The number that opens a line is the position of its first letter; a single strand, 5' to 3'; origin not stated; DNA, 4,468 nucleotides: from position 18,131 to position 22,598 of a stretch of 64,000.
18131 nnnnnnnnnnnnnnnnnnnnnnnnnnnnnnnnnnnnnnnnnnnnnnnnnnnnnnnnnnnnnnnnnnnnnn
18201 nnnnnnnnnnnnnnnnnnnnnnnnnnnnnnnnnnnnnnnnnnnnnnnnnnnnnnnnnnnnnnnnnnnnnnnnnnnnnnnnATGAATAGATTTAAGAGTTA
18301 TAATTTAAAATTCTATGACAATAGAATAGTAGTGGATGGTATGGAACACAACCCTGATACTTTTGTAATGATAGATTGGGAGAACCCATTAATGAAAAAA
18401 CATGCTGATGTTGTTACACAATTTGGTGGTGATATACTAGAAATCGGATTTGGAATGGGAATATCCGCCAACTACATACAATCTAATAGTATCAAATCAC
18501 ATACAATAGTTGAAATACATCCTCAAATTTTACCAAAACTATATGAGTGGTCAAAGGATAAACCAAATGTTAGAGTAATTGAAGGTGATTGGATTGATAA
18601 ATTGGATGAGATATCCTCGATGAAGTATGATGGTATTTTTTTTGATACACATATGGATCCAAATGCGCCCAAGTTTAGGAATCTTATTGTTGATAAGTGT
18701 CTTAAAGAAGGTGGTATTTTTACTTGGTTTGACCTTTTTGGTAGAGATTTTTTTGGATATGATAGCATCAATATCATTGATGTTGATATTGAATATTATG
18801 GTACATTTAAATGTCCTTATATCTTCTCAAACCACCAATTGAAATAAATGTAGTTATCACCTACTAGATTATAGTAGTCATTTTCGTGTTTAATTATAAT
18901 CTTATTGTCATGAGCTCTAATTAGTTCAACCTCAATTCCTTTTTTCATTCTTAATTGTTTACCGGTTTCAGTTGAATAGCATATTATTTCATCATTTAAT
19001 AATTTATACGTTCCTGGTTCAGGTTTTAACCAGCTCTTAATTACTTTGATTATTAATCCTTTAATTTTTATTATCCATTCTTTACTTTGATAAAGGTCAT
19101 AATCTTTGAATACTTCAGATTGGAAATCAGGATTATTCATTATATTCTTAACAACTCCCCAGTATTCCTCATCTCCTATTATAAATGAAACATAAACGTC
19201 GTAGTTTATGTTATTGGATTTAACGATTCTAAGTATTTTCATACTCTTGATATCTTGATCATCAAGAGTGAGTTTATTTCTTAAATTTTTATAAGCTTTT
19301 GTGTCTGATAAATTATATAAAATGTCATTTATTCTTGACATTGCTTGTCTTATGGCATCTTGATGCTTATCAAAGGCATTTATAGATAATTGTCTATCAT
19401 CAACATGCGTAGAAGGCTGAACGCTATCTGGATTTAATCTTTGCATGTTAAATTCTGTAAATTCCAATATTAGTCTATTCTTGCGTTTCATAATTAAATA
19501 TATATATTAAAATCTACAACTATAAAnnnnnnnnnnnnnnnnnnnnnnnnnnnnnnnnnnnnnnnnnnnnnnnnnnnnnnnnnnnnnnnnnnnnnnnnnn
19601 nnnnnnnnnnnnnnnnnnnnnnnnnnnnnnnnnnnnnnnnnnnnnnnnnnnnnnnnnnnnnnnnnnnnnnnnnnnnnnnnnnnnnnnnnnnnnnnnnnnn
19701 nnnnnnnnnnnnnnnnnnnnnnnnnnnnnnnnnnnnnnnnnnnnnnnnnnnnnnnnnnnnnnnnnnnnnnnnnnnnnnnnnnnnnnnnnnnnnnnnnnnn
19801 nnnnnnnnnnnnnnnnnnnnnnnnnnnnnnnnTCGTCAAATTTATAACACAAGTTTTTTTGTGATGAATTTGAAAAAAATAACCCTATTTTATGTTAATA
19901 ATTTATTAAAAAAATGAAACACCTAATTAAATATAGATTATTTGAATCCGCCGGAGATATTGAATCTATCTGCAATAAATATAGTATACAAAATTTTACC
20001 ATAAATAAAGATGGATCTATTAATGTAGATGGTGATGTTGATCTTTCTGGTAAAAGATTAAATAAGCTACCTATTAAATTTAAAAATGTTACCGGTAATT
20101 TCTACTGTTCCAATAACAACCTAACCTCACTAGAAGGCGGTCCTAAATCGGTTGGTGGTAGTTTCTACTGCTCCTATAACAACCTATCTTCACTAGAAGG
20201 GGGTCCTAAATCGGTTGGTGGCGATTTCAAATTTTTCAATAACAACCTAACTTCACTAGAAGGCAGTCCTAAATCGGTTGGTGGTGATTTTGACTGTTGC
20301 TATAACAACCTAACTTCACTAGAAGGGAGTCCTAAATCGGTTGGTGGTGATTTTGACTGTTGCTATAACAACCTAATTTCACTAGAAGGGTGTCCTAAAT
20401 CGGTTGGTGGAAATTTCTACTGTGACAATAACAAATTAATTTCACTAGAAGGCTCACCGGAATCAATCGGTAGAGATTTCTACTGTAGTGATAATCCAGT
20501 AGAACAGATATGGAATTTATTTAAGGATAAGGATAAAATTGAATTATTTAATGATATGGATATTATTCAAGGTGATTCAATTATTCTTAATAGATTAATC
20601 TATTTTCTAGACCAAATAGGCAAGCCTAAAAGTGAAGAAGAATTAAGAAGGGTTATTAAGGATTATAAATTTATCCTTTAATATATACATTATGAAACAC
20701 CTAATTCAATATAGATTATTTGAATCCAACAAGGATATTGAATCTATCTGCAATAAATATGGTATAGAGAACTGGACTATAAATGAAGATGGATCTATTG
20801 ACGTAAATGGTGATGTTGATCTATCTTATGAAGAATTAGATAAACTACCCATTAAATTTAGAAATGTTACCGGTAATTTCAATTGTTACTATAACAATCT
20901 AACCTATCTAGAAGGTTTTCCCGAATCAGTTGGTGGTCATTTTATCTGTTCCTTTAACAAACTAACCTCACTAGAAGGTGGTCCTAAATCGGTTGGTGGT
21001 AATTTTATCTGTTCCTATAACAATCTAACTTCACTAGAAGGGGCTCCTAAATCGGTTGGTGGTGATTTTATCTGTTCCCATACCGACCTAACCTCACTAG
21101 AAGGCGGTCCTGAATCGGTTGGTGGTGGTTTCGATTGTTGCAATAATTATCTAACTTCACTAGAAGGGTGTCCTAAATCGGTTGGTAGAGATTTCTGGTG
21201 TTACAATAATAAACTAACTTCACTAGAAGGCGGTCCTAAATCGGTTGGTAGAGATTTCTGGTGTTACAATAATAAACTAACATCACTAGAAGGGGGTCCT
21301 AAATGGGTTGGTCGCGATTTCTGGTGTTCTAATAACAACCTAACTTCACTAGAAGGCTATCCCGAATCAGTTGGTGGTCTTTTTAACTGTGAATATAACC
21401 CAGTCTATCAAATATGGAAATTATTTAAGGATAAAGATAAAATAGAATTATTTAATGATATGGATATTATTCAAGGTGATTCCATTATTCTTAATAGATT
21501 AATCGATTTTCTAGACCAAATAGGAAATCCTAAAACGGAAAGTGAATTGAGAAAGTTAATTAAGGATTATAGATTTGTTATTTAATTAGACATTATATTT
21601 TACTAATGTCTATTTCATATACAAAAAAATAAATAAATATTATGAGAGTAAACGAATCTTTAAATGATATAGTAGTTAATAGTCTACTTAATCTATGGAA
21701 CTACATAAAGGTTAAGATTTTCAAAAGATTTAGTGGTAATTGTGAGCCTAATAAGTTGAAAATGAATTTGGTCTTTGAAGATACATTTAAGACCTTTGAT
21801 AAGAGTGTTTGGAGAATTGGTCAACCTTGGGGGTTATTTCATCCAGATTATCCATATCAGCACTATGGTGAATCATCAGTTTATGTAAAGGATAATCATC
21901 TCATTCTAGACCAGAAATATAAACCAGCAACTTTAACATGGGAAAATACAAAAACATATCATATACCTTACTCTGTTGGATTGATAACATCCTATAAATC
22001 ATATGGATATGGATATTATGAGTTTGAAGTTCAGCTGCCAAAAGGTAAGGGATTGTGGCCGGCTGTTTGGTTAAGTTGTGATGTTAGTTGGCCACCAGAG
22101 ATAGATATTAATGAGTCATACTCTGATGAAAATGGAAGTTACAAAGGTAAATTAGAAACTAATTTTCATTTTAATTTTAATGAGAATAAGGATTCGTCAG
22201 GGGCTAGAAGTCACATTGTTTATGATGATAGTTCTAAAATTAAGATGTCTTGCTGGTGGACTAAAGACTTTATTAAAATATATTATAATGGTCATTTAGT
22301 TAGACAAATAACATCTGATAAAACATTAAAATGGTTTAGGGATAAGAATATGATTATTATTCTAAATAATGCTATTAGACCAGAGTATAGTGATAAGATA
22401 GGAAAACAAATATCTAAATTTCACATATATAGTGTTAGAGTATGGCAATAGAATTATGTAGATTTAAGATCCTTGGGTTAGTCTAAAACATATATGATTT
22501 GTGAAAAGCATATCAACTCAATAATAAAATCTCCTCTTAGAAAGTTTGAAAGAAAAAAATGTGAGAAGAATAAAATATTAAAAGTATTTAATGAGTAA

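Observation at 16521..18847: GAMT/Rmt2-family guanidino N-methyltransferase translationally coupled to the fibre gene cluster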

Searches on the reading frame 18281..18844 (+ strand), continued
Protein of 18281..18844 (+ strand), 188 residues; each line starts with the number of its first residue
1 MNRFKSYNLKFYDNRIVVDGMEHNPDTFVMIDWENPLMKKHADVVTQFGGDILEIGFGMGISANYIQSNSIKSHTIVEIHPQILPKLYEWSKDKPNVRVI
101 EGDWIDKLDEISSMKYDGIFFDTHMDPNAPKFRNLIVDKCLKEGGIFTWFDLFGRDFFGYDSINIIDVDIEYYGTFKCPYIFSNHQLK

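Call 64: search_protein_families(library=phrogs, proteins=[L079:3563-5524:+, L079:5569-8031:+, L079:11218-13431:+, L079:13780-14847:+, L079:17708-18817:+, L079:18834-20246:+, L041:14024-15889:+, L041:15889-18321:+, L041:18389-19534:+, L060:17761-19278:+], max_evalue=0.001)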
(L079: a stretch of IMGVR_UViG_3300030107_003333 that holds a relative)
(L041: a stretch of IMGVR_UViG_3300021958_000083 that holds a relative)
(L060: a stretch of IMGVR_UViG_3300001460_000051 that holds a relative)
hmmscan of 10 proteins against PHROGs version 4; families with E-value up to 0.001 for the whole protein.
L079:3563-5524:+ (654 aa): 1 family
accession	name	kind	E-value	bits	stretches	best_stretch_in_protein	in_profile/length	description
phrog_6681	-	head and packaging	2.8e-196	655.2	1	1-651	59-746/758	terminase large subunit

L079:5569-8031:+ (821 aa): 1 family
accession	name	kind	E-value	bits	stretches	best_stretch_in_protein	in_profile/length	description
phrog_6547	-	head and packaging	3.3e-196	654.9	1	6-801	3-819/827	portal protein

L079:11218-13431:+ (738 aa): 0 families

L079:13780-14847:+ (356 aa): 0 families

L079:17708-18817:+ (370 aa): 1 family
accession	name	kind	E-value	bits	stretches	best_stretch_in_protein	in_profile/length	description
phrog_16786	-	unknown function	9.3e-05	22.9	0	17-204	23-210/403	-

L079:18834-20246:+ (471 aa): 1 family
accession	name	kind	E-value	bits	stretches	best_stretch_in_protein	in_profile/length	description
phrog_13704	-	head and packaging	6.4e-110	368.8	1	12-470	17-446/452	virion structural protein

L041:14024-15889:+ (622 aa): 1 family
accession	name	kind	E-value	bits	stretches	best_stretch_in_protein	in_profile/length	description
phrog_6681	-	head and packaging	1.5e-154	517.2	1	2-618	110-753/758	terminase large subunit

L041:15889-18321:+ (811 aa): 2 families
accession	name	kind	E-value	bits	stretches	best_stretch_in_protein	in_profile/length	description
phrog_6547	-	head and packaging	2.6e-146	489.9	1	9-797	5-823/827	portal protein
phrog_156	-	head and packaging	4.8e-10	39.5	1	187-568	101-448/681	portal protein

L041:18389-19534:+ (382 aa): 1 family
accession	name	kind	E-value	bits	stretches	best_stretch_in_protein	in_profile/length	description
phrog_16786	-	unknown function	1.5e-15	58.4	1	33-367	42-391/403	-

L060:17761-19278:+ (506 aa): 1 family
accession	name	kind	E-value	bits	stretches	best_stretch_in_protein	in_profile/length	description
phrog_13518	-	unknown function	1.9e-10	40.5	1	55-349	870-1054/1230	-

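Call 67: search_protein_families(library=pfam, proteins=[L092:874-6594:+, L164:3997-6594:+, L090:5962-6582:+, L163:5959-6579:+, L163:4844-5938:+, L090:6602-7612:-], max_evalue=0.0001)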
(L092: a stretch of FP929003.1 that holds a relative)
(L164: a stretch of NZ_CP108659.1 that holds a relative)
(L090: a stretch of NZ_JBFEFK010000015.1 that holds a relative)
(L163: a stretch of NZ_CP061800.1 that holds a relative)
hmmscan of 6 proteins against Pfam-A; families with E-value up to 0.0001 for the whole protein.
L092:874-6594:+ (1907 aa): 5 families
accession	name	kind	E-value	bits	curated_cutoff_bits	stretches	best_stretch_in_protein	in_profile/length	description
PF00501.34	AMP-binding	-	4.5e-149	496.9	29.9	2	1155-1510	2-384/384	AMP-binding enzyme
PF00668.25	Condensation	-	6.2e-99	332.2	30.6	1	687-1131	3-453/456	Condensation domain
PF23024.1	AMP-dom_DIP2-like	-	2.3e-14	53.8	27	1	459-570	2-106/110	Disco-interacting protein 2-like, AMP domain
PF00550.31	PP-binding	-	3.4e-14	53.3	20.8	1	601-665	1-67/67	Phosphopantetheine attachment site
PF24919.1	Mug62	-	5.3e-05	23.3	27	0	466-566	31-144/164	Meiotically up-regulated gene 62 protein-like domain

L164:3997-6594:+ (866 aa): 4 families
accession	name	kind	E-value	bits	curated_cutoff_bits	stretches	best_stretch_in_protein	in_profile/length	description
PF00501.34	AMP-binding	-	4.8e-69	233.4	29.9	1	32-361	6-384/384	AMP-binding enzyme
PF00550.31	PP-binding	-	9.2e-14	51.9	20.8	1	518-581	2-67/67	Phosphopantetheine attachment site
PF13193.12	AMP-binding_C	-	6.1e-07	30.7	24.5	1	420-490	1-76/76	AMP-binding enzyme C-terminal domain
PF08242.18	Methyltransf_12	-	9.7e-05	23.5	30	0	706-811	1-97/98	Methyltransferase domain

L090:5962-6582:+ (207 aa): 1 family
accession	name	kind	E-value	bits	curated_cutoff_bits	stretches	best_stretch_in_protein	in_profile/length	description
PF13649.12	Methyltransf_25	-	1.3e-06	29.4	27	1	55-154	1-97/97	Methyltransferase domain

L163:5959-6579:+ (207 aa): 0 families

L163:4844-5938:+ (365 aa): 1 family
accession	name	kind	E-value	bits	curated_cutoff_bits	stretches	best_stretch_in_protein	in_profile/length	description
PF04392.18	ABC_sub_bind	-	6.8e-19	68.6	25.9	1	99-345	45-278/293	ABC transporter substrate binding protein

L090:6602-7612:- (337 aa): 5 families
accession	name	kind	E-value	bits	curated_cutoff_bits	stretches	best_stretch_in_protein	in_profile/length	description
PF23598.1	LRR_14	-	9.8e-10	38.1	40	1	83-318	1-235/353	Leucine-rich repeat region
PF12799.13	LRR_4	-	8.4e-08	32.7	27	0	133-161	4-30/44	Leucine Rich repeats (2 copies)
PF13855.12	LRR_8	-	2.3e-07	30.9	27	0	106-161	1-56/61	Leucine rich repeat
PF24758.1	LRR_At5g56370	-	3.7e-07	30.5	27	0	103-187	6-95/227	FBD-associated F-box protein At5g56370, LRR repeats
PF13516.12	LRR_6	-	3.7e-06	27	23.4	0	108-124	5-21/24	Leucine Rich repeat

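Call 72: search_protein_families(library=pfam, proteins=[P0122, P0170, P0236, P0251, P0143], max_evalue=0.001)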
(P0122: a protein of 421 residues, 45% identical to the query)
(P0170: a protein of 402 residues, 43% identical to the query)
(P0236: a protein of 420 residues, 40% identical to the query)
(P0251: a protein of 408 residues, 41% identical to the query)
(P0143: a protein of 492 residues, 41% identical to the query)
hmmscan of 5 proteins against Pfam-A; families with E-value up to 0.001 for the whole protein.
P0122 (421 aa): 7 families
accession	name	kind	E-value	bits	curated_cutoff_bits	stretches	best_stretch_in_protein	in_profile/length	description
PF01564.23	Spermine_synth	-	8e-15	55.3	22.9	1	249-405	15-169/186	Spermine/spermidine synthase domain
PF13649.12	Methyltransf_25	-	5e-09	37.2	27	1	46-138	1-97/97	Methyltransferase domain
PF00398.26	RrnaAD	-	1.2e-07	31.6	24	0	44-101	32-88/263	Ribosomal RNA adenine dimethylase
PF13578.12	Methyltransf_24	-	1.1e-05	26.7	26.3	0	47-139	1-99/105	Methyltransferase domain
PF05430.17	Methyltransf_30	-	2.5e-05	24.6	22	0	302-364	29-89/124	S-adenosyl-L-methionine-dependent methyltransferase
PF08241.18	Methyltransf_11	-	0.00043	21.3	21.2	0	47-116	1-67/95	Methyltransferase domain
PF05175.20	MTS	-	0.00084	19.5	23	0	40-114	29-103/170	Methyltransferase small domain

P0170 (402 aa): 11 families
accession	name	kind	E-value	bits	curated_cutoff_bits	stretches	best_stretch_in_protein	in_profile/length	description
PF07719.23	TPR_2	-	1.8e-15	56.2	27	1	51-82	2-33/34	Tetratricopeptide repeat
PF00515.34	TPR_1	-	3.9e-14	52.2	27.8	1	51-82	2-33/34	Tetratricopeptide repeat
PF13181.12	TPR_8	-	4.9e-13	48.6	25.7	0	51-82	2-33/34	Tetratricopeptide repeat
PF13432.12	TPR_16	-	3.5e-12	47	32.7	1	22-81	3-62/65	Tetratricopeptide repeat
PF13414.12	TPR_11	-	9.1e-11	41.7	26.8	0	27-64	5-42/42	TPR repeat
PF14559.12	TPR_19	-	6.2e-10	39.7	25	1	27-71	2-46/68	Tetratricopeptide repeat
PF13176.12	TPR_7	-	8.8e-09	35.2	27.9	0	52-82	1-31/36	Tetratricopeptide repeat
PF13424.12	TPR_12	-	1.5e-08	35.2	30.1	0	20-79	6-74/77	Tetratricopeptide repeat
PF24575.1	TPR_Slam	-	4e-06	27.6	35.2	0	12-73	43-104/104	Surface lipoprotein assembly modifier, N-terminal TPR repeats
PF13428.12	TPR_14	-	1.2e-05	25.9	23.5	0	20-58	5-43/44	Tetratricopeptide repeat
PF13174.12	TPR_6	-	2.4e-05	25.1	26.3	0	51-82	1-32/33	Tetratricopeptide repeat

P0236 (420 aa): 5 families
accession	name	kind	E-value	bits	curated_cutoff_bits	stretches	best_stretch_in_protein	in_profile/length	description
PF12796.13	Ank_2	-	4.2e-12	46.9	27.3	1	36-128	3-86/90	Ankyrin repeats (3 copies)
PF00023.36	Ank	-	2.4e-08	34.3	21.1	1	68-99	1-32/33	Ankyrin repeat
PF13857.12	Ank_5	-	8.1e-06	26.5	27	1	66-105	13-52/56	Ankyrin repeats (many copies)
PF13606.12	Ank_3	-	1.1e-05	25.8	22.3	0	68-96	1-29/30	Ankyrin repeat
PF13637.12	Ank_4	-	1.6e-05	25.5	22.7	1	73-119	1-47/50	Ankyrin repeats (many copies)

P0251 (408 aa): 5 families
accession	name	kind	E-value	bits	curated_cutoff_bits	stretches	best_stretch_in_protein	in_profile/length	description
PF12796.13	Ank_2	-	1.9e-08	35.2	27.3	1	14-100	1-83/90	Ankyrin repeats (3 copies)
PF00023.36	Ank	-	3.1e-06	27.6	21.1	0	44-75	2-33/33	Ankyrin repeat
PF13637.12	Ank_4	-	9.3e-06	26.3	22.7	0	14-60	1-46/50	Ankyrin repeats (many copies)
PF13857.12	Ank_5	-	1.7e-05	25.5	27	0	42-77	14-49/56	Ankyrin repeats (many copies)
PF13606.12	Ank_3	-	6.9e-05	23.3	22.3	0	46-71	4-29/30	Ankyrin repeat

P0143 (492 aa): 3 families
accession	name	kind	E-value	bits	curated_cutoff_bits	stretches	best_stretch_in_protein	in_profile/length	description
PF13649.12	Methyltransf_25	-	2.1e-11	44.8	27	2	65-139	1-78/97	Methyltransferase domain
PF00398.26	RrnaAD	-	2.2e-10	40.5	24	2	49-114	18-82/263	Ribosomal RNA adenine dimethylase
PF01135.25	PCMT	-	2.1e-09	37.9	20.3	1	240-280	61-102/210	Protein-L-isoaspartate(D-aspartate) O-methyltransferase (PCMT)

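Call 84: search_protein_families(library=ncbifam, proteins=[window:18281-18844:+, P0236, L090:5962-6582:+], max_evalue=0.01)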
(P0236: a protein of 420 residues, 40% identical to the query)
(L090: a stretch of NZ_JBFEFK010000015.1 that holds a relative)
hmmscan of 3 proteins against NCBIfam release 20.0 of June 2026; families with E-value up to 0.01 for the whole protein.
window:18281-18844:+ (188 aa): 3 families
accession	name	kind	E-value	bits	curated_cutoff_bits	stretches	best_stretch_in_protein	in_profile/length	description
TIGR00755.1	ksgA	equivalog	0.00012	21.5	171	1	49-106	30-86/256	16S rRNA (adenine(1518)-N(6)/adenine(1519)-N(6))-dimethyltransferase RsmA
NF003380.0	PRK04457.1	equivalog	0.0038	16.3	304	1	51-124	72-148/265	polyamine aminopropyltransferase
NF000499.2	Erm23S_rRNA_broad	equivalog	0.0045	16.4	212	1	49-105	24-79/244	23S ribosomal RNA methyltransferase Erm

P0236 (420 aa): 4 families
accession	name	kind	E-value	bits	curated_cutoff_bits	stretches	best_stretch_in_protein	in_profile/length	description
NF041931.2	MzaA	equivalog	3.2e-11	42.8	800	1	67-171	33-131/726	MZA anti-phage system associated sigma-70 family RNA polymerase sigma factor MzaA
NF043029.1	T4SS_AnkY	equivalog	0.00058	18.4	600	1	64-131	453-520/543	Dot/Icm T4SS effector AnkY/LegA9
NF043023.1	T4SS_AnkH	equivalog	0.00094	18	600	1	38-125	7-88/467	Dot/Icm T4SS effector AnkH/LegA3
NF043028.1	T4SS_AnkX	equivalog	0.0012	17.1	1400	1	40-143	428-535/938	Dot/Icm T4SS effector AnkN/AnkX/LegA8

L090:5962-6582:+ (207 aa): 6 families
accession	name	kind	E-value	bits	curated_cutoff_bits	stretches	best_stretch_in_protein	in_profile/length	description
NF041658.1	ornithlipidmtase_OlsG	equivalog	5.3e-06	26.3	350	1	53-164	42-155/191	ornithine lipid N-methyltransferase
NF043040.1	corrin_prot_MT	hypoth_equivalog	0.0012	18.3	180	1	40-124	30-116/216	corrinoid protein-associated methyltransferase CpaM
TIGR00755.1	ksgA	equivalog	0.0012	18.2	171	1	40-105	17-82/256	16S rRNA (adenine(1518)-N(6)/adenine(1519)-N(6))-dimethyltransferase RsmA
NF000337.1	erm_SHROVE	exception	0.0031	16.9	320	1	40-105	16-81/248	ErmE/ErmH/ErmO/ErmR family 23S rRNA (adenine(2058)-N(6))-methyltransferase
NF045825.1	FAmtase_mtf2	equivalog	0.005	16.1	400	1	46-171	53-172/248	fatty-acid O-methyltransferase Mtf2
NF003380.0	PRK04457.1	equivalog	0.0055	15.8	304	1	51-155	69-175/265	polyamine aminopropyltransferase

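Call 89: fold_search(model_id=the predicted structure, library=viral)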
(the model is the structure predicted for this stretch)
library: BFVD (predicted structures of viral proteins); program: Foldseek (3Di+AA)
matches with E <= 10: 1331; with E <= 0.001: 173
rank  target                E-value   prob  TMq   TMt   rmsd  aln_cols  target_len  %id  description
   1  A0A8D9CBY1            4.8e-19  1.00  0.83  0.80   2.9       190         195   35  Putative guanidinoacetate methyltransferase [uncultured marine phage]
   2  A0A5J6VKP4            2.3e-06  1.00  0.61  0.49   8.4       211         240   13  RNA cap guanine-N2 methyltransferase [Megaviridae environmental sample]
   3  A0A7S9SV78            2.3e-06  1.00  0.52  0.45   7.4       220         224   11  Methyltransferase domain protein [Virus NIOZ-UU159]
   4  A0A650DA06            2.6e-06  1.00  0.54  0.48   7.4       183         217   16  (no name in the UniProt tables at hand)
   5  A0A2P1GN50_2          2.7e-06  1.00  0.55  0.13  10.7       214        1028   14  RNA-directed RNA polymerase L [Wenling hoplichthys paramyxovirus]
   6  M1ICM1                3.8e-06  1.00  0.59  0.58   5.8       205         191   14  (no name in the UniProt tables at hand)
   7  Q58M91                4.9e-06  1.00  0.49  0.44   8.6       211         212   15  Methyltransferase type 11 domain-containing protein [Prochlorococcus phage P-SSM2]
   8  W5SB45                5.9e-06  1.00  0.53  0.11   8.7       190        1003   17  mRNA 5'-phosphatase [Pithovirus sibericum]
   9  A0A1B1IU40            6.3e-06  1.00  0.52  0.45   6.1       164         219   20  (no name in the UniProt tables at hand)
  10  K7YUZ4                6.7e-06  1.00  0.53  0.28   4.8       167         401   18  Methyltransferase domain-containing protein [Megavirus courdo11]
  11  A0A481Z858            7.6e-06  1.00  0.59  0.14   5.4       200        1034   14  Methyltransferase [Pithovirus LCPAC202]
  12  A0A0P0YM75            8.1e-06  1.00  0.54  0.49   6.9       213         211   12  (no name in the UniProt tables at hand)
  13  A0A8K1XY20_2          8.1e-06  1.00  0.47  0.11   6.2       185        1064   14  (no name in the UniProt tables at hand)
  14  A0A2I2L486            9.8e-06  1.00  0.57  0.38   4.2       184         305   14  SAM-dependent methyltransferase [Orpheovirus IHUMI-LCC2]
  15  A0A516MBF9            1.2e-05  1.00  0.49  0.45   5.5       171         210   20  (no name in the UniProt tables at hand)
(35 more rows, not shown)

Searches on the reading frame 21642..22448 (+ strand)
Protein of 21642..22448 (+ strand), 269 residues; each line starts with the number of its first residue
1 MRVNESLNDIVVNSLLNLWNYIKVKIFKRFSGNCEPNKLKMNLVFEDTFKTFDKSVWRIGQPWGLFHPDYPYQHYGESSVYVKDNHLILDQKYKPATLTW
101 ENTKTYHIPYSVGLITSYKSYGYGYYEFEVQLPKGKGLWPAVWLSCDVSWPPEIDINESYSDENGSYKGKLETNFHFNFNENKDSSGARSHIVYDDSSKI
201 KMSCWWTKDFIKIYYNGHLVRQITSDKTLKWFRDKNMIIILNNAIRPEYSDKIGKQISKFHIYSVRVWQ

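Call 8: search_protein_families(library=pfam, proteins=[window:21642-22448:+], max_evalue=0.001)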
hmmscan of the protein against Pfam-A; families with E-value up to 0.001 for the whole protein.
window:21642-22448:+ (269 aa): 1 family
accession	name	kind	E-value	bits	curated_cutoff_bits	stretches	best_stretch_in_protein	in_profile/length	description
PF00722.28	Glyco_hydro_16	-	1.8e-13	50.7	22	1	85-229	12-141/175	Glycosyl hydrolases family 16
